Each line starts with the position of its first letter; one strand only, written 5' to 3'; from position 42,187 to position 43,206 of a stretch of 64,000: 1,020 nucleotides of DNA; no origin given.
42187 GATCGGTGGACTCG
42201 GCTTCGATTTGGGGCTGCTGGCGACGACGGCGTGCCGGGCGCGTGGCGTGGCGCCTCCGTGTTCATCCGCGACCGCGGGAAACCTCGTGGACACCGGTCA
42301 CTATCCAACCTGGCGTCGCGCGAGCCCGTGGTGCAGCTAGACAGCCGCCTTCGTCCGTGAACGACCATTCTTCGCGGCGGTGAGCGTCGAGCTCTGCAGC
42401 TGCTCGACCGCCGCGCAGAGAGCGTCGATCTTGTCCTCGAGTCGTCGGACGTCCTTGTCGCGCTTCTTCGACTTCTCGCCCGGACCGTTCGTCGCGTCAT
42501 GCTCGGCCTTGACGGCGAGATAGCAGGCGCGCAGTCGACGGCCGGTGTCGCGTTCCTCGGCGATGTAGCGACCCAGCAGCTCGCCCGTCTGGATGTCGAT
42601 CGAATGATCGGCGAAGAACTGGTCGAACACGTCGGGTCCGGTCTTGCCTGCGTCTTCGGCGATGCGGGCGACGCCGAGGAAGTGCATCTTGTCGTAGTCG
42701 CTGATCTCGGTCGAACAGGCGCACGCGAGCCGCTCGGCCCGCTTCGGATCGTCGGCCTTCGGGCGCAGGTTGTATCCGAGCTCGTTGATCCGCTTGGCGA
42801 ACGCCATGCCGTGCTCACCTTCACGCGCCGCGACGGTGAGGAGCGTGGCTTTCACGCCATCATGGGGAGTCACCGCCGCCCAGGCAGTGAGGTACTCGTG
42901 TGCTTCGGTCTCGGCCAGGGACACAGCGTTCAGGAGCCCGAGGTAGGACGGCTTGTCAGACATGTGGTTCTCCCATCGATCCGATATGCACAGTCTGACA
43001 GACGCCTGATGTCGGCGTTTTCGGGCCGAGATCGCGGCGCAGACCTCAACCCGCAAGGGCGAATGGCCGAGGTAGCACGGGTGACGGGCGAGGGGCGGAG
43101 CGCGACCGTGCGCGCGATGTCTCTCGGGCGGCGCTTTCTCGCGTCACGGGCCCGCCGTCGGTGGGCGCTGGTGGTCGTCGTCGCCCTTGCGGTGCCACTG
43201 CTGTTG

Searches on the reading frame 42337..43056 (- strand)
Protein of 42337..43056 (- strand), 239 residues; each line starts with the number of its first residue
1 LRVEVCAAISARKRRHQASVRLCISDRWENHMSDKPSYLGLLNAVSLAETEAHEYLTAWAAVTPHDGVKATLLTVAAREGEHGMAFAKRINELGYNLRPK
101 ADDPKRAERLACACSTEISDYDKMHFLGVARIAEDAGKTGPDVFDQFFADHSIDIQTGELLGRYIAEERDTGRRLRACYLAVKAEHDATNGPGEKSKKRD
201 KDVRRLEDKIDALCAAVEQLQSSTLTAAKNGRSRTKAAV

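Call 34: search_protein_families(library=pfam, proteins=[window:42337-43056:-], max_evalue=0.01)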
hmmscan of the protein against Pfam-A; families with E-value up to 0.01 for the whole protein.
window:42337-43056:- (239 aa): 0 families

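Call 51: find_encoding_contigs(protein=window:42337-42963:-, flank=10000, max_places=6)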
Protein window:42337-42963:- (208 aa): no gene with exactly this product is on record in the collection.

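Call 52: find_homologous_proteins(query=window:42337-42963:-, max_evalue=1e-40)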
Query window:42337-42963:- (208 aa): 1805 proteins with E <= 1e-40 among 3466 candidates; the best 120 are listed.
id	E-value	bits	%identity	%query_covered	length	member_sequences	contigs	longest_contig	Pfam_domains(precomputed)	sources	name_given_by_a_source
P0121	1.4e-132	457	100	100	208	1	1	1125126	-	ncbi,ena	-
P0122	1.4e-115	402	89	100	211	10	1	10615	-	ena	-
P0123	7.8e-115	400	88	100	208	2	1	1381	-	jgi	jgi:hypothetical protein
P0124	7.8e-115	400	87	100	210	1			-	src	-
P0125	9.8e-115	399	88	100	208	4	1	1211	-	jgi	jgi:rubrerythrin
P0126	1.9e-113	395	87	99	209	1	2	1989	-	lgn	-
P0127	1.1e-112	393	85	100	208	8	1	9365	-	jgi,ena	-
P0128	1.5e-112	392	84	100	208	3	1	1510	-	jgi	-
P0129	2.0e-112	392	86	100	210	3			-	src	-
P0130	2.5e-112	391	87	100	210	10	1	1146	-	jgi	jgi:hypothetical protein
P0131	4.7e-112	390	86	100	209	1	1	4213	-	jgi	jgi:hypothetical protein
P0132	5.9e-112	390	84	100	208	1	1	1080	-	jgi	-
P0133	6.0e-112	390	86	100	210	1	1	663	-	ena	-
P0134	9.3e-112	390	84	100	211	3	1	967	-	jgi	jgi:hypothetical protein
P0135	1.5e-111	389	87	100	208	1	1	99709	-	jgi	jgi:hypothetical protein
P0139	2.8e-111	388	86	100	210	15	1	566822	-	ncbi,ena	-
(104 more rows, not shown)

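Call 53: find_encoding_contigs(protein=P0121, flank=10000, max_places=3)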
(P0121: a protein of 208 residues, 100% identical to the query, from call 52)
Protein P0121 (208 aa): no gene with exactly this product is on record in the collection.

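Call 54: find_encoding_contigs(protein=P0139, flank=10000, max_places=3)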
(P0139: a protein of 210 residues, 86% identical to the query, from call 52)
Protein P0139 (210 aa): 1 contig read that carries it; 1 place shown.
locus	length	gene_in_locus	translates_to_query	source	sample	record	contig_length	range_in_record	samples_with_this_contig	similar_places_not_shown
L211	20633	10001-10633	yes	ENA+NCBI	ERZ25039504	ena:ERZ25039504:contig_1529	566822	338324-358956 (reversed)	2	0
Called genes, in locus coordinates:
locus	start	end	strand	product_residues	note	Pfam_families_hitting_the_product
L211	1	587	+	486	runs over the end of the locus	PF00501:AMP-binding, PF13193:AMP-binding_C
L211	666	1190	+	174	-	PF04978:MST, PF12867:DinB_2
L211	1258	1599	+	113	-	-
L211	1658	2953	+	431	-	PF00211:Guanylate_cyc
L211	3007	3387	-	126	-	PF18029:Glyoxalase_6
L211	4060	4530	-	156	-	PF10604:Polyketide_cyc2, PF08327:AHSA1 (weak)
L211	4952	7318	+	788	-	PF12729:4HB_MCP_1 (weak), PF00672:HAMP, PF00512:HisKA, PF00072:Response_reg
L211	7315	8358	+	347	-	PF00072:Response_reg, PF00211:Guanylate_cyc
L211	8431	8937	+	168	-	PF04075:F420H2_quin_red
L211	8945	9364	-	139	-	-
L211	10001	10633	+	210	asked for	-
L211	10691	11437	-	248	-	PF01636:APH, PF19974:TCAD9 (weak)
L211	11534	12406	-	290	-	-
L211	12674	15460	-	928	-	PF08531:Bac_rhamnosid_N, PF05592:Bac_rhamnosid, PF17389:Bac_rhamnosid6H, PF17390:Bac_rhamnosid_C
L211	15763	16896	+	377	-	PF00144:Beta-lactamase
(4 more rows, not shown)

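Call 60: find_encoding_contigs(protein=P0122, flank=10000, max_places=4)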
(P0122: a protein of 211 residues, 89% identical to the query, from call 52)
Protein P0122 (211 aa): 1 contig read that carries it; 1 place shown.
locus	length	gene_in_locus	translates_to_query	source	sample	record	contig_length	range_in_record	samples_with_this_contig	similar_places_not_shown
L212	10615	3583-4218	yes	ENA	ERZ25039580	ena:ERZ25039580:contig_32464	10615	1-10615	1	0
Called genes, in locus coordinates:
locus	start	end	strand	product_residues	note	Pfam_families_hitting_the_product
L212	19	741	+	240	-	-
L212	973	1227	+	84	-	-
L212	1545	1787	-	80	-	PF13191:AAA_16 (weak)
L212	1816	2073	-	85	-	PF13191:AAA_16 (weak)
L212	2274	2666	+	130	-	-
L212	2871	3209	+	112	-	PF05988:DUF899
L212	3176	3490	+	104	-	PF05988:DUF899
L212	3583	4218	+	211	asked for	-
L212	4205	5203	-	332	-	PF01135:PCMT (weak), PF05050:Methyltransf_21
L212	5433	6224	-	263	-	PF13439:Glyco_transf_4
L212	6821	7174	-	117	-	-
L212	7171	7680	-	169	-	PF01242:PTPS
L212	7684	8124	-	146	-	-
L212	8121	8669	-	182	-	-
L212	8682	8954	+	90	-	PF00925:GTP_cyclohydro2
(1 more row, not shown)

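Call 79: list_cluster_members(proteins=[P0121, P0004, P0006])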
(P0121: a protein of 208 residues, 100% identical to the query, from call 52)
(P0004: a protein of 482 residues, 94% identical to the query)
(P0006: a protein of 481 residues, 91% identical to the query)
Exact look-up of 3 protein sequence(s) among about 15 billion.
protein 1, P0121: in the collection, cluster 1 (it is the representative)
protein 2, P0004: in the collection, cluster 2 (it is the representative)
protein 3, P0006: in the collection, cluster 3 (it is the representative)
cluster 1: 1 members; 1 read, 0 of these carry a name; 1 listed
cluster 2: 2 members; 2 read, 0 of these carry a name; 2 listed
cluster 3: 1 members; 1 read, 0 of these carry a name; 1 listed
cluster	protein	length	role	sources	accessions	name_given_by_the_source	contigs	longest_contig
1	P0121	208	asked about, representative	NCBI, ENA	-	-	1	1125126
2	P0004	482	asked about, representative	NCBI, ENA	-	-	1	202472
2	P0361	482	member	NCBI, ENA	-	-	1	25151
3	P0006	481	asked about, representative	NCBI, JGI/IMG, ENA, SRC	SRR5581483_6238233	-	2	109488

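Call 84: search_protein_families(library=ncbifam, proteins=[window:42337-42963:-], max_evalue=0.001)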
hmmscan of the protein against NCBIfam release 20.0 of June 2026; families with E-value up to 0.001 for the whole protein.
window:42337-42963:- (208 aa): 0 families
